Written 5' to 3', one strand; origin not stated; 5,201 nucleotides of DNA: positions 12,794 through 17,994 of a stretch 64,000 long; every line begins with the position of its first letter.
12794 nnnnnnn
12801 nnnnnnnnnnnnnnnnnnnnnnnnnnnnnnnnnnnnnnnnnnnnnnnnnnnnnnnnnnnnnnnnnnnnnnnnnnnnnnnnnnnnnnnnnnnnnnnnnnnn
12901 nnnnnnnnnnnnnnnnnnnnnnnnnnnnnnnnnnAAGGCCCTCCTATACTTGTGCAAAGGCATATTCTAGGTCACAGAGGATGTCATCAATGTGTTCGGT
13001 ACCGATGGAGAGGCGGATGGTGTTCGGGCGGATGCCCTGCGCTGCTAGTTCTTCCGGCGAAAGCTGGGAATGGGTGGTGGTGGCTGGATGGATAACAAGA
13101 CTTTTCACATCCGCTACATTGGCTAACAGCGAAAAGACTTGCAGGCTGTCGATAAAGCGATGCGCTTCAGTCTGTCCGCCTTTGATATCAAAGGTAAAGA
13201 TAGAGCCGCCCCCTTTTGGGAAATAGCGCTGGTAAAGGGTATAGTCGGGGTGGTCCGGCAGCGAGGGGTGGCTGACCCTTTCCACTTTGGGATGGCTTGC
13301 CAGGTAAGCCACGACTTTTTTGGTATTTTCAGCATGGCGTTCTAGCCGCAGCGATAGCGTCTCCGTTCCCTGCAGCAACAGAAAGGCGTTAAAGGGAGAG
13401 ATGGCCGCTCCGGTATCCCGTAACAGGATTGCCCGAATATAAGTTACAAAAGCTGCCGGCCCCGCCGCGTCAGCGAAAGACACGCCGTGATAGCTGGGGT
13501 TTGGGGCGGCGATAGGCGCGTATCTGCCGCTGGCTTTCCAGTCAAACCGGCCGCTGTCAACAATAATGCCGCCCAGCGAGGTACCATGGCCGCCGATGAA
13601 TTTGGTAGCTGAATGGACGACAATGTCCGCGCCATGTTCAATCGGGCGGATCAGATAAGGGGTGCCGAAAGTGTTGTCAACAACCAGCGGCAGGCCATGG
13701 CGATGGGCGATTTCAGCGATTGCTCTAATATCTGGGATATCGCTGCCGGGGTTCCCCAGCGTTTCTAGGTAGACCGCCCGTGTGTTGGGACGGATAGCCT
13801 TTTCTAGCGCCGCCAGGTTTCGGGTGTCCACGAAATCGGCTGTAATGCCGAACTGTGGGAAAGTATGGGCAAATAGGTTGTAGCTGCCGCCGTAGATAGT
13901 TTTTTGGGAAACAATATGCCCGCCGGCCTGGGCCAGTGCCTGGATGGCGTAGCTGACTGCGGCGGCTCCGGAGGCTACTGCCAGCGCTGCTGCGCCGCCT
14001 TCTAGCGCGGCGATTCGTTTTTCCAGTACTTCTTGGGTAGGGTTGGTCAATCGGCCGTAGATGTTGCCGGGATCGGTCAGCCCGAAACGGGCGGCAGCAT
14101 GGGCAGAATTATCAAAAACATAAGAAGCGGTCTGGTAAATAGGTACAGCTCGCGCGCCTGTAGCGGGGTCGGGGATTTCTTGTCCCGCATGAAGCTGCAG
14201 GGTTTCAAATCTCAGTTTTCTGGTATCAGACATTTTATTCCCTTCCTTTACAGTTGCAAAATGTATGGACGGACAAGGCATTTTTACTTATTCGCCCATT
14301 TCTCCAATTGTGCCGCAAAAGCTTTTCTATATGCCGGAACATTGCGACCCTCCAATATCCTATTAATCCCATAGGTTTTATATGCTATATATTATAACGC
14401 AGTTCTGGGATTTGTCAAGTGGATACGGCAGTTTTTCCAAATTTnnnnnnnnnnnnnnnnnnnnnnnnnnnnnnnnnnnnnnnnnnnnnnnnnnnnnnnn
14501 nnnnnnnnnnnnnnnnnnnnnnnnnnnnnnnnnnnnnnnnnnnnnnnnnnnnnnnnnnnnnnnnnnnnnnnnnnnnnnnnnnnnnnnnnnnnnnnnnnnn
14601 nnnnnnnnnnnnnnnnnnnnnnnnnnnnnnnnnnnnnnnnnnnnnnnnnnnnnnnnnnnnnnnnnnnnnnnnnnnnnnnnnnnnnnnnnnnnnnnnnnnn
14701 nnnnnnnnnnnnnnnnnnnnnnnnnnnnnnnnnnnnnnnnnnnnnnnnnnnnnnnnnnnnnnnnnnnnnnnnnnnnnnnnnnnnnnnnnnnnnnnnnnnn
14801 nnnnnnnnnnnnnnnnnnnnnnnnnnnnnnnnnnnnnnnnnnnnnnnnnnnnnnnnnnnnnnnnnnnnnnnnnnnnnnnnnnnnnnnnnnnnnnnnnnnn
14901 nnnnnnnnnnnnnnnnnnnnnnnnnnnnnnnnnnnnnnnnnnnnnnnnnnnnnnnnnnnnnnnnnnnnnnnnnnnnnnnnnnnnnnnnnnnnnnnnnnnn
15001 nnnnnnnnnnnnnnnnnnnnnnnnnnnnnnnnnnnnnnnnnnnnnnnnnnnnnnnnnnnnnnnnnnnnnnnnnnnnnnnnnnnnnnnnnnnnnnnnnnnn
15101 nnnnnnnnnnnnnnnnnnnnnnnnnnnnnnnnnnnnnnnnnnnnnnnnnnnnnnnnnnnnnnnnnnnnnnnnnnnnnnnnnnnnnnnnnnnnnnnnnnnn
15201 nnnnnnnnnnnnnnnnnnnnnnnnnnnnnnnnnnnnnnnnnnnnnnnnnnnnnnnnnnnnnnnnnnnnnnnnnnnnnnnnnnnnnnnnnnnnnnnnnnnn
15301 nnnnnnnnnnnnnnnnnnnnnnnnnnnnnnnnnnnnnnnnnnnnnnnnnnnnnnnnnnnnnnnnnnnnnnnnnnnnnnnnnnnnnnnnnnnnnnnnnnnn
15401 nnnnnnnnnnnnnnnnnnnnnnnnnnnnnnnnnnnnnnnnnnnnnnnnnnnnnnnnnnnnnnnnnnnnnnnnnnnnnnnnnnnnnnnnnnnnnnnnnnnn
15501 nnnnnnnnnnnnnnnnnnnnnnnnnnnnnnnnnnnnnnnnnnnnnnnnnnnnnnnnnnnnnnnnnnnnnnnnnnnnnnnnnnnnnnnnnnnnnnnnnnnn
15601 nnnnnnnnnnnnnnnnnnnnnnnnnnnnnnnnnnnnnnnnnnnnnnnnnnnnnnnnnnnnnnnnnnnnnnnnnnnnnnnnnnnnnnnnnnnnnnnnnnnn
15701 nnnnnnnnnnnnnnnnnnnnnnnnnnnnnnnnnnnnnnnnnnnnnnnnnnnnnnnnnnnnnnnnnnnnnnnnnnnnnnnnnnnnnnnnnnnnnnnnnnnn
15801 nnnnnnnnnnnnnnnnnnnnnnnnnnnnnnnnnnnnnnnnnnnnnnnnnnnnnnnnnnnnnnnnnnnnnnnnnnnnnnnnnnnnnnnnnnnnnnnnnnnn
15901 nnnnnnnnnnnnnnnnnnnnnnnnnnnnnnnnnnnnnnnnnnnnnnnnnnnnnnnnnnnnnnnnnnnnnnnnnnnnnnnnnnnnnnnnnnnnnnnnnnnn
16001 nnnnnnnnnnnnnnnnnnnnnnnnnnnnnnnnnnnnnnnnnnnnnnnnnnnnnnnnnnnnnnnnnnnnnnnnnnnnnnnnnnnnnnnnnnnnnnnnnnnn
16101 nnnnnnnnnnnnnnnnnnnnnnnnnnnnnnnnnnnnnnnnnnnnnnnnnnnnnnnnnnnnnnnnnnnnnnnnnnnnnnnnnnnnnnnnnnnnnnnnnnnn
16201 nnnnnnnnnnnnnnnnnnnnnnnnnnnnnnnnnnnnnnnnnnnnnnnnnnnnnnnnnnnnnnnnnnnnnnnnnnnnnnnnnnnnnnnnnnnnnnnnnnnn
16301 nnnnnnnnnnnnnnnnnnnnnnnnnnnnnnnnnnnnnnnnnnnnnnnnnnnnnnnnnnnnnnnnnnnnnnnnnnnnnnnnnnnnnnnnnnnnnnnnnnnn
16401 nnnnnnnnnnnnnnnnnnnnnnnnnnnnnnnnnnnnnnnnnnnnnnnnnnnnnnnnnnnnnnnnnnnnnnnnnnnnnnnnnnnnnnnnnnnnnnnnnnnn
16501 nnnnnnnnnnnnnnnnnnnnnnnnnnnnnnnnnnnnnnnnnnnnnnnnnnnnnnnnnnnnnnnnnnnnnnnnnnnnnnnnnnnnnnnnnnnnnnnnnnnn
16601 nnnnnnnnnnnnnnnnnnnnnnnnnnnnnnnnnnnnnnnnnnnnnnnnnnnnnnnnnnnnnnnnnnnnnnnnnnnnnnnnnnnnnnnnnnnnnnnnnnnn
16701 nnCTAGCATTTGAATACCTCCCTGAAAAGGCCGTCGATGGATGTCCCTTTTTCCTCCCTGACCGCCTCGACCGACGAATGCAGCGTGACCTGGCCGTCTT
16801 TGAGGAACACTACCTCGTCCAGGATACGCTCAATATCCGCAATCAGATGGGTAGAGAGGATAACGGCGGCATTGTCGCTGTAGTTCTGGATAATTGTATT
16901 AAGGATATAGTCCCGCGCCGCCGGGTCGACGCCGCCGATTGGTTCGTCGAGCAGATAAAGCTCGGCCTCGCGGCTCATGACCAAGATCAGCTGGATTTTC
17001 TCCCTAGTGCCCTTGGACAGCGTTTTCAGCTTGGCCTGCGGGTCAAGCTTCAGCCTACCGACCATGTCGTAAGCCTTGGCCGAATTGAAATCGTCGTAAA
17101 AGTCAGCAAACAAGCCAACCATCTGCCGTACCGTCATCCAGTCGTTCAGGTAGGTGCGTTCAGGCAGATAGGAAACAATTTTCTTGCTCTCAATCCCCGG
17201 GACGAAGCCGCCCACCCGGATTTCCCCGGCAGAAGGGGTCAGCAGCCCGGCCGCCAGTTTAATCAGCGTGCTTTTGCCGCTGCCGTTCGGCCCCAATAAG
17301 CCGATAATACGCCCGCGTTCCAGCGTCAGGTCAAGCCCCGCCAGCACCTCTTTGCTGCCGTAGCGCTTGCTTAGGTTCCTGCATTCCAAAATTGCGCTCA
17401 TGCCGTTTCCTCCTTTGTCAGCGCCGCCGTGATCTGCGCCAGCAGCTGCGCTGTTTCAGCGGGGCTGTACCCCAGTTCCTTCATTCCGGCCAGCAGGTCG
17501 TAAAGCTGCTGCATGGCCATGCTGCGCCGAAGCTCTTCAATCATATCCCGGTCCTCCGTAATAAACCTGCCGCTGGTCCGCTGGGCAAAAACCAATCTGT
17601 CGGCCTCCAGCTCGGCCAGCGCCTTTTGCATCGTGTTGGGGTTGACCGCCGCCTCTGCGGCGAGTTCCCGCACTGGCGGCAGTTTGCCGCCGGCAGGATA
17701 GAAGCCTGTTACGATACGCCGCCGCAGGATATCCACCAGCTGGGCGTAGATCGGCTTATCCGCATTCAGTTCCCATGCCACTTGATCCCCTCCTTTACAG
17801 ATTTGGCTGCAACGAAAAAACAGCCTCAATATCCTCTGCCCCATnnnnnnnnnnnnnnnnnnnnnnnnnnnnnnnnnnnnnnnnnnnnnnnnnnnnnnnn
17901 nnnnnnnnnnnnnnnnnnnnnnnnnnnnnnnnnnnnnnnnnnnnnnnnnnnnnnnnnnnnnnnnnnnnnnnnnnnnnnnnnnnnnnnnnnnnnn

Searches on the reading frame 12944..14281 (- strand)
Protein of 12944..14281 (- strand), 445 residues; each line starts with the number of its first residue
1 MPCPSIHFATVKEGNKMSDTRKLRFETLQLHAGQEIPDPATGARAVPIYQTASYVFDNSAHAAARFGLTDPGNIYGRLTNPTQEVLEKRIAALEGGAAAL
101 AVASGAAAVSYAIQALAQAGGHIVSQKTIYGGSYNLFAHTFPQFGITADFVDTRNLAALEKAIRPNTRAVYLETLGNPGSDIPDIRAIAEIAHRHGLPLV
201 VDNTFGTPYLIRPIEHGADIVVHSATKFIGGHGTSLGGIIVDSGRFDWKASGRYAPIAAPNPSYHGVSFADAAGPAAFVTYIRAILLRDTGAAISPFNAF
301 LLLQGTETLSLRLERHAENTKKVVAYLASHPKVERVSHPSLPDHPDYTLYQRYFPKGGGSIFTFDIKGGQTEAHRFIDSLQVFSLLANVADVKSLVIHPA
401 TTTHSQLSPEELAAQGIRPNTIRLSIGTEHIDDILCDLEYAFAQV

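Call 35: find_encoding_contigs(protein=window:12944-14281:-, flank=10000, max_places=6)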
Protein window:12944-14281:- (445 aa): 1 contig read that carries it; 1 place shown.
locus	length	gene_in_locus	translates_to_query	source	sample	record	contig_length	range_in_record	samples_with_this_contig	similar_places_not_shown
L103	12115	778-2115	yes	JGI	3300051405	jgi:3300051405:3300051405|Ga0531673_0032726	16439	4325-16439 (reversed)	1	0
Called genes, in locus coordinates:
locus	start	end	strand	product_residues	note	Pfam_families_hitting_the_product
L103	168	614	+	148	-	PF02082:Rrf2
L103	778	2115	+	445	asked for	PF01053:Cys_Met_Meta_PP, PF00155:Aminotran_1_2 (weak), PF01212:Beta_elim_lyase (weak), PF01041:DegT_DnrJ_EryC1, PF00266:Aminotran_5 (faint)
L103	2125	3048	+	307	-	PF00291:PALP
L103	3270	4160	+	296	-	-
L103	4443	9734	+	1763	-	-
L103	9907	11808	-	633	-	PF16334:DUF4964, PF17168:DUF5127, PF16335:GtaA_6_Hairpin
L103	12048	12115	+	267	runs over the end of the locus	PF02311:AraC_binding (weak), PF07883:Cupin_2 (faint), PF00165:HTH_AraC (faint), PF12833:HTH_18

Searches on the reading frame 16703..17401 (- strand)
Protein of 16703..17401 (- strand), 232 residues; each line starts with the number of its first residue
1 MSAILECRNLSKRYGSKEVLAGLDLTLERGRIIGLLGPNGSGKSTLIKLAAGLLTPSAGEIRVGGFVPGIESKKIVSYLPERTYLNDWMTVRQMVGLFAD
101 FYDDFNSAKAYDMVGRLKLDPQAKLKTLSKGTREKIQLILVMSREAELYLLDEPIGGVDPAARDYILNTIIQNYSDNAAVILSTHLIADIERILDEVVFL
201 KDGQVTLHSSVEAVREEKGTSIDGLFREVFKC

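Call 40: search_protein_families(library=pfam, proteins=[window:16703-17401:-], max_evalue=0.01)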
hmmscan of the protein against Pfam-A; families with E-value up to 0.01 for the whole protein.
window:16703-17401:- (232 aa): 5 families
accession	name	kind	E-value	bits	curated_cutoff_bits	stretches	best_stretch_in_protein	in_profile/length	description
PF00005.33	ABC_tran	-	6.8e-23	82.2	25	1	21-155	2-136/137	ABC transporter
PF13304.12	AAA_21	-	3.3e-12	47.5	27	2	127-185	237-298/304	AAA domain, putative AbiEii toxin, Type IV TA system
PF13555.12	AAA_29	-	0.00027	21.1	27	1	30-58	23-50/61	P-loop containing region of AAA domain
PF02463.25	SMC_N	-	0.00092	19.1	40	0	32-47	26-41/220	RecF/RecN/SMC N terminal domain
PF20703.3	nSTAND1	-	0.0022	18.1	27.1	1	18-183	21-158/379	Novel STAND NTPase 1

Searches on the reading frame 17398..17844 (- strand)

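Call 40: search_protein_families(library=pfam, proteins=[window:17398-17844:-], max_evalue=0.01)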
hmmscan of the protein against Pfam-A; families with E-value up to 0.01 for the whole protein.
window:17398-17844:- (148 aa): 1 family
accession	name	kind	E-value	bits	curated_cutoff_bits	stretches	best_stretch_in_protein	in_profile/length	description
PF00392.27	GntR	-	1.1e-15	57.5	27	1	33-95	2-64/64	Bacterial regulatory proteins, gntR family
